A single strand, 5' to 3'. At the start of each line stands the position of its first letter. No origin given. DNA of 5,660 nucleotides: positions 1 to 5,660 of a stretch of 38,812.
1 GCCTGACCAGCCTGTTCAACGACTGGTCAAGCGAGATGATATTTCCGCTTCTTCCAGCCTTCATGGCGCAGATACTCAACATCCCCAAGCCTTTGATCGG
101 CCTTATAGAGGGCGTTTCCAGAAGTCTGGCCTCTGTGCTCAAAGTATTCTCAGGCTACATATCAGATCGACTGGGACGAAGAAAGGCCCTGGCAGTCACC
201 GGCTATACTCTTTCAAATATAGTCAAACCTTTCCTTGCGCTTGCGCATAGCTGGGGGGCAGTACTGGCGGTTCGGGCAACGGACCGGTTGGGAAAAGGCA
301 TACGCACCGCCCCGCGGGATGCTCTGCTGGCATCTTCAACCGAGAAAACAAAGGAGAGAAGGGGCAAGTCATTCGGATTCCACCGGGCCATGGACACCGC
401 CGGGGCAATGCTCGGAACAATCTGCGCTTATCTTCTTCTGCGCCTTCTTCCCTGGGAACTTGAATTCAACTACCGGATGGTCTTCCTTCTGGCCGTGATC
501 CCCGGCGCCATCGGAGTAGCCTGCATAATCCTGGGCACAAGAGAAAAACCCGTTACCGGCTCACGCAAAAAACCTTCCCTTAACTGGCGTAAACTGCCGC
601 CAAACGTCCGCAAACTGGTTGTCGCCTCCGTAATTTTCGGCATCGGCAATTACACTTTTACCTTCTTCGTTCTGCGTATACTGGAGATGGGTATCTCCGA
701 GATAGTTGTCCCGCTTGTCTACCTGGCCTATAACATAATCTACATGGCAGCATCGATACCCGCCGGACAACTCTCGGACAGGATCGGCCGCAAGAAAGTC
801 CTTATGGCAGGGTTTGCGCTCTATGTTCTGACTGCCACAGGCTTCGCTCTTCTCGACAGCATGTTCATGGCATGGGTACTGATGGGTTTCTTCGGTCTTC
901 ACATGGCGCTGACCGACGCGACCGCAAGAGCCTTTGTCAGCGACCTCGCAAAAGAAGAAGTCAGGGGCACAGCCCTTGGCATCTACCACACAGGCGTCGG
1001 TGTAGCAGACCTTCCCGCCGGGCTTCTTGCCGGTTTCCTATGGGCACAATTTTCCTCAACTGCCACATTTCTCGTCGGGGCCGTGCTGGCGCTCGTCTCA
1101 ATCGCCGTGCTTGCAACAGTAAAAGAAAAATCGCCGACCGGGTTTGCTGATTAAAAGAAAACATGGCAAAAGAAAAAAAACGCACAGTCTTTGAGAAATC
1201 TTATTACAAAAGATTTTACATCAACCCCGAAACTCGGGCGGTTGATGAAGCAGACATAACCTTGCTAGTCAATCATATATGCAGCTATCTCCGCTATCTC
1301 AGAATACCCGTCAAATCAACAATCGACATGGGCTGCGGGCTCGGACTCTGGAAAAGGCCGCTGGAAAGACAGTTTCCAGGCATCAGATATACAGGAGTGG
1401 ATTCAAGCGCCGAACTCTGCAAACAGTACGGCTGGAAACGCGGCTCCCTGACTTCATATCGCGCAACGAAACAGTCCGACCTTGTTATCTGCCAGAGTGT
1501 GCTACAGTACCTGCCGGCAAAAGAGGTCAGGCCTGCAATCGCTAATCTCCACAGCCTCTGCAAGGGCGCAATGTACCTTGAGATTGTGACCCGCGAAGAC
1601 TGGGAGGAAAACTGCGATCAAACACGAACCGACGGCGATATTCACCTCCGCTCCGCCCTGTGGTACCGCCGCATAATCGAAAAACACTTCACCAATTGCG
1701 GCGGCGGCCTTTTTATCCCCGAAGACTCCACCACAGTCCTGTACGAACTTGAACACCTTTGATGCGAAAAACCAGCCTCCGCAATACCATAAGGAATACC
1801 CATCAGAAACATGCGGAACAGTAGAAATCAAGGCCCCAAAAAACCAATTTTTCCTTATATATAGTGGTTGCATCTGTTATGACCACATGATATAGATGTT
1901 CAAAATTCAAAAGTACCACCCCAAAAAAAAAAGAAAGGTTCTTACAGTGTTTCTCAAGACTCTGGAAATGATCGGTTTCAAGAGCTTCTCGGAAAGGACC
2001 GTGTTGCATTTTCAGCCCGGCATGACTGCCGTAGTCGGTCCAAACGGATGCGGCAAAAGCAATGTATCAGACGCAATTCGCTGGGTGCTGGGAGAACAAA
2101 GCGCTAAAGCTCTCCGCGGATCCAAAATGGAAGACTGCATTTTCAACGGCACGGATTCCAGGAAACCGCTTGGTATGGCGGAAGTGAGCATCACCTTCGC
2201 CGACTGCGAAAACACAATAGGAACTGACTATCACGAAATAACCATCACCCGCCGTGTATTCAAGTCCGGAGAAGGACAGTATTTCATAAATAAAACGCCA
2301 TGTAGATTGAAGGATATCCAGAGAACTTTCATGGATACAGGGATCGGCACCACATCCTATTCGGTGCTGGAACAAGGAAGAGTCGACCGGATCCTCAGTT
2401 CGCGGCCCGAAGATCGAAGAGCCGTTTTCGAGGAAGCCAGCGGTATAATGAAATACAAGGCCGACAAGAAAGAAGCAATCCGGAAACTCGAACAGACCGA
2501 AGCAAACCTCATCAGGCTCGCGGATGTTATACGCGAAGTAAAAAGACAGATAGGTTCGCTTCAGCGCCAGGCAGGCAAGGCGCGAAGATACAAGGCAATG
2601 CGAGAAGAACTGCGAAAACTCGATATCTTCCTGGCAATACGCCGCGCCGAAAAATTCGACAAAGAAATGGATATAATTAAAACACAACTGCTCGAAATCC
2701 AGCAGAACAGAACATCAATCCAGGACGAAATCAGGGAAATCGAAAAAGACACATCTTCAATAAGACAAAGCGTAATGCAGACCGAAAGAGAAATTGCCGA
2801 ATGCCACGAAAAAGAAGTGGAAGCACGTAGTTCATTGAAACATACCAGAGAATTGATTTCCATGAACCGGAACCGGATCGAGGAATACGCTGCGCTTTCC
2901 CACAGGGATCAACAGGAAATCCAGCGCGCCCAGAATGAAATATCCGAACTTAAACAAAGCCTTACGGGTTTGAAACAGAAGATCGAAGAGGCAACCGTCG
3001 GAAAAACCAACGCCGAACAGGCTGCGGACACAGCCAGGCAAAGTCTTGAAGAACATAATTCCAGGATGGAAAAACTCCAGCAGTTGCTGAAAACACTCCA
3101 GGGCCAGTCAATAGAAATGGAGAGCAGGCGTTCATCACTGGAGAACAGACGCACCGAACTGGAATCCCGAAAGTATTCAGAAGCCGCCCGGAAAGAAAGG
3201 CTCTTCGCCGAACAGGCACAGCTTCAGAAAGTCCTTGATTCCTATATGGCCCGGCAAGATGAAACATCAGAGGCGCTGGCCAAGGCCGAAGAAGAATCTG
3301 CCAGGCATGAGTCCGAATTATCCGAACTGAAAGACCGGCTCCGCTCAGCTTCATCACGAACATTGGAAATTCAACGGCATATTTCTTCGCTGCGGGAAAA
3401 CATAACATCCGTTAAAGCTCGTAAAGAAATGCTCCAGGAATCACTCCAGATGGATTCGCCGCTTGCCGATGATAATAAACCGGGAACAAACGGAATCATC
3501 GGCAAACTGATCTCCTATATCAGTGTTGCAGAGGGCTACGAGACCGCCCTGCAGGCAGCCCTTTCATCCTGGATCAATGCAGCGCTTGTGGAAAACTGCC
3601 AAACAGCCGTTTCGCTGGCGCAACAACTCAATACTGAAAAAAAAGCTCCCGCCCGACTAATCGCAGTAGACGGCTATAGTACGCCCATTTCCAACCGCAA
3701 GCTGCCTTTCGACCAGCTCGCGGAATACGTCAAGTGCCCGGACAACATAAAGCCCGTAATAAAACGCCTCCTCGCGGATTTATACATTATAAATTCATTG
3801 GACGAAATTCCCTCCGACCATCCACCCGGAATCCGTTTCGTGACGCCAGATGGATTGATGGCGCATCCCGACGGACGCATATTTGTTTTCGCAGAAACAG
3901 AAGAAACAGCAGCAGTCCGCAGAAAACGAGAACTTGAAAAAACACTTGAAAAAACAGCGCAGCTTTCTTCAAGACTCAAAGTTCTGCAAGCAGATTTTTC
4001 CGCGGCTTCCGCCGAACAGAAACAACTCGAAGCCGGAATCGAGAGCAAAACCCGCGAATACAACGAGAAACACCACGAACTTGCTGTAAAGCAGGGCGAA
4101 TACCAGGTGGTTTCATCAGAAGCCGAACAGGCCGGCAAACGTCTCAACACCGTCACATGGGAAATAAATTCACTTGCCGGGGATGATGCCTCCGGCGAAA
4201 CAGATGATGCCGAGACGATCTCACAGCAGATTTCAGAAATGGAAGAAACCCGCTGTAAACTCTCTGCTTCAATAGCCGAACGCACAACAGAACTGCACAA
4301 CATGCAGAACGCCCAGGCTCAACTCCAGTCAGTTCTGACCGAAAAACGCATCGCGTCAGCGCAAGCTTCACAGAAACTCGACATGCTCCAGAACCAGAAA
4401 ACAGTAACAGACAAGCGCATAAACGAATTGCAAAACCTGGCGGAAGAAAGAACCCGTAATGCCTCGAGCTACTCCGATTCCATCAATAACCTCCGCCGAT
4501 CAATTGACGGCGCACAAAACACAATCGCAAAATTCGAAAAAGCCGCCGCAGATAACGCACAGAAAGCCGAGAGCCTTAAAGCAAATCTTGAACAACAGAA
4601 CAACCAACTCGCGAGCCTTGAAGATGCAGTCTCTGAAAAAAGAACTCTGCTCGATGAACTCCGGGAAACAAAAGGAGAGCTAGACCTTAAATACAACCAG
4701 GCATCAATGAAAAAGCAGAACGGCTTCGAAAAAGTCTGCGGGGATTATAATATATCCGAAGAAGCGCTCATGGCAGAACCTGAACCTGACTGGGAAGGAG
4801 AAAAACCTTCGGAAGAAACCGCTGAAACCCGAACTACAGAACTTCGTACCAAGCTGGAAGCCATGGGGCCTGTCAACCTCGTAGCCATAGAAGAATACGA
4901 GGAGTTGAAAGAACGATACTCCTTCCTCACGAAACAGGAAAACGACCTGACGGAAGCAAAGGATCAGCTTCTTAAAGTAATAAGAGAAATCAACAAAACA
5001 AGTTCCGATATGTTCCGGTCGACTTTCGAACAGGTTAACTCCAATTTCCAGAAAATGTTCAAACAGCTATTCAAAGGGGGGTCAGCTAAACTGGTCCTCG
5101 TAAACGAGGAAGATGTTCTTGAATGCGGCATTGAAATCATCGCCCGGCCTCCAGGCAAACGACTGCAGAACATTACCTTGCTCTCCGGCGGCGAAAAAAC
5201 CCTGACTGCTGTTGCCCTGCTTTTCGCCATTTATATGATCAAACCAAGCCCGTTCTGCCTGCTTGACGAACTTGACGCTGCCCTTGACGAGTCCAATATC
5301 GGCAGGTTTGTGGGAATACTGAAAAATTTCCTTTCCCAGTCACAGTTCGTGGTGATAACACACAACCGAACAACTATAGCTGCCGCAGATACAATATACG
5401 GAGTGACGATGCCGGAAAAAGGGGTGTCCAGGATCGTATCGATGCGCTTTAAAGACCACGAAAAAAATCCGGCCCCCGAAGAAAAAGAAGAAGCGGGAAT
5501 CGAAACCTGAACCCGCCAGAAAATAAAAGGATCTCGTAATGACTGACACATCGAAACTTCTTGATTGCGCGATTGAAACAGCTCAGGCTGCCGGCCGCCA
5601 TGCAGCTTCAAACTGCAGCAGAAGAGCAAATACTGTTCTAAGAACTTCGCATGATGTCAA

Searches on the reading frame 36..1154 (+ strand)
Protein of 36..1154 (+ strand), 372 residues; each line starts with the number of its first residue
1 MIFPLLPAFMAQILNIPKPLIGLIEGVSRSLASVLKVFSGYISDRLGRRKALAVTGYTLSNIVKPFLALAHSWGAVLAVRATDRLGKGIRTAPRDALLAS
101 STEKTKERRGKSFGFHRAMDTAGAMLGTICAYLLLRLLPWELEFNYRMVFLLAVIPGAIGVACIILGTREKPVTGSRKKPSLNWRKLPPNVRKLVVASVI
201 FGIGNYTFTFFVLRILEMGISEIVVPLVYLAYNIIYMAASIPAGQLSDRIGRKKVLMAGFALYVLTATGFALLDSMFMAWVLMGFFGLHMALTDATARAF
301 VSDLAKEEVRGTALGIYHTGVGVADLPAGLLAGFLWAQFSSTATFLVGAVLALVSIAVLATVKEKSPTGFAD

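Call 12: search_protein_families(library=pfam, proteins=[window:36-1154:+], max_evalue=0.0001)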
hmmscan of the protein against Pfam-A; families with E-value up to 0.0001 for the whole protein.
window:36-1154:+ (372 aa): 3 families
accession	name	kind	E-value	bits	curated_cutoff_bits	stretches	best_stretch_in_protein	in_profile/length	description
PF07690.21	MFS_1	-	1.4e-46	159.5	33.4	2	1-219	14-233/347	Major Facilitator Superfamily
PF00083.30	Sugar_tr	-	1.4e-10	41.1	22.3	1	222-363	45-192/452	Sugar (and other) transporter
PF05977.19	MFS_3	-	1.8e-06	27.1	27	1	217-366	39-193/524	Transmembrane secretion effector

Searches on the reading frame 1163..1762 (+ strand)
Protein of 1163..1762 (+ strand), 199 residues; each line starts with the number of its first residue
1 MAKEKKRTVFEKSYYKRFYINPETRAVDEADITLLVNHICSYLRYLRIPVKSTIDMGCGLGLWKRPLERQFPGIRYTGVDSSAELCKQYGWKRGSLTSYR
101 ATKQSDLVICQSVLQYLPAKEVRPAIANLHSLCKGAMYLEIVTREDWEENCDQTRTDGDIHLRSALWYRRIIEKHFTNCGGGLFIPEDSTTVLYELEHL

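Call 12: search_protein_families(library=pfam, proteins=[window:1163-1762:+], max_evalue=0.0001)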
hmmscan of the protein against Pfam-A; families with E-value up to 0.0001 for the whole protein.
window:1163-1762:+ (199 aa): 4 families
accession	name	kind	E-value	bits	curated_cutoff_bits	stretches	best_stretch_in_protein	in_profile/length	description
PF08242.18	Methyltransf_12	-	3.5e-09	37.7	30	1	55-134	2-93/98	Methyltransferase domain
PF13489.12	Methyltransf_23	-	2.3e-07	31.1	27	1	48-173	21-139/164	Methyltransferase domain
PF13649.12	Methyltransf_25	-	2.4e-07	31.8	27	1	55-134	3-94/97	Methyltransferase domain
PF08241.18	Methyltransf_11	-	1.2e-05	26.3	21.2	1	55-134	2-88/95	Methyltransferase domain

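Call 33: find_encoding_contigs(protein=window:1163-1762:+, flank=10000, max_places=3)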
Protein window:1163-1762:+ (199 aa): no gene with exactly this product is on record in the collection.

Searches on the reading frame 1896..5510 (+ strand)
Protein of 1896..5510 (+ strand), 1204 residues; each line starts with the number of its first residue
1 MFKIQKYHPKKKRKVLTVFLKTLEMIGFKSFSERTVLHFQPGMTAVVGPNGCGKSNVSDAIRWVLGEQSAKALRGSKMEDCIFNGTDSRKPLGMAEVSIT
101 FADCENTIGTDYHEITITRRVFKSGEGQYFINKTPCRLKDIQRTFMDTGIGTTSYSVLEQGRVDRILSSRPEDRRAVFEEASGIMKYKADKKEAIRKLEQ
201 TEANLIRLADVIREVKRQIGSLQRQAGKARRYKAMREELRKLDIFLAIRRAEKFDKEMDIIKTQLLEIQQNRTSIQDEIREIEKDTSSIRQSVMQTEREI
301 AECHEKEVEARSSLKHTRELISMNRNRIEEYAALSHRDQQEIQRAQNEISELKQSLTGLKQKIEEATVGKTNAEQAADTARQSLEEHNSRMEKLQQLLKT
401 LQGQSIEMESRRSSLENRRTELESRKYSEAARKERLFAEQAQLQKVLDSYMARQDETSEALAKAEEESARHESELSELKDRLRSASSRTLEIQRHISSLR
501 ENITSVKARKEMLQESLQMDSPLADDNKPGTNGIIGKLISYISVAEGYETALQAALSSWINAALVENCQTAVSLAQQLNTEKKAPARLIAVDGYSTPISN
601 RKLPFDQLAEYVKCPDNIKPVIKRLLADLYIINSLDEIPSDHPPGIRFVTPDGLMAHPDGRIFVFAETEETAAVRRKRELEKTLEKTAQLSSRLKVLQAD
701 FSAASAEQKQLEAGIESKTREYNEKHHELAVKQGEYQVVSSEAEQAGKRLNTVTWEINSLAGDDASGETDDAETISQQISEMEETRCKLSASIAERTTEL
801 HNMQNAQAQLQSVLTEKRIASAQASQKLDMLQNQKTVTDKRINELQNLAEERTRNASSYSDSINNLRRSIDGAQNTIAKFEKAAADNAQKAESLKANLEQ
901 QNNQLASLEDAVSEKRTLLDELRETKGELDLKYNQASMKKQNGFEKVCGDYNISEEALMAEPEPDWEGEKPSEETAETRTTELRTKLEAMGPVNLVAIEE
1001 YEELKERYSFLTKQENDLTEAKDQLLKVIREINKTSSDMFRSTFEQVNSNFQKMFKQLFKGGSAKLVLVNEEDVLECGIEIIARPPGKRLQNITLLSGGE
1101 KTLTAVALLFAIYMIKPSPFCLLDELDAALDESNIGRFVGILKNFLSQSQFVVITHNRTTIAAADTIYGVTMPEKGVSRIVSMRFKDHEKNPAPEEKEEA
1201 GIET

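Call 12: search_protein_families(library=pfam, proteins=[window:1896-5510:+], max_evalue=0.0001)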
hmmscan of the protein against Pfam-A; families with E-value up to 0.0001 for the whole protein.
window:1896-5510:+ (1204 aa): 6 families
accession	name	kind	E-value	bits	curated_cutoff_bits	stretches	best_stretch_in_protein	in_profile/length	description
PF02463.25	SMC_N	-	6.3e-67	225.7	40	1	19-1178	1-219/220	RecF/RecN/SMC N terminal domain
PF06470.18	SMC_hinge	-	4.1e-16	59.9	22.5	1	532-637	2-111/116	SMC proteins Flexible Hinge Domain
PF13476.12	AAA_23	-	9.4e-16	59.5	27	1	23-285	2-199/201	AAA domain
PF13304.12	AAA_21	-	2.8e-11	44.5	27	1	43-87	1-43/304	AAA domain, putative AbiEii toxin, Type IV TA system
PF13175.12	AAA_15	-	2.3e-10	41.1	32.1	1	20-376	3-280/374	AAA ATPase domain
PF13555.12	AAA_29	-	2.3e-05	24.5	27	1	20-66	1-47/61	P-loop containing region of AAA domain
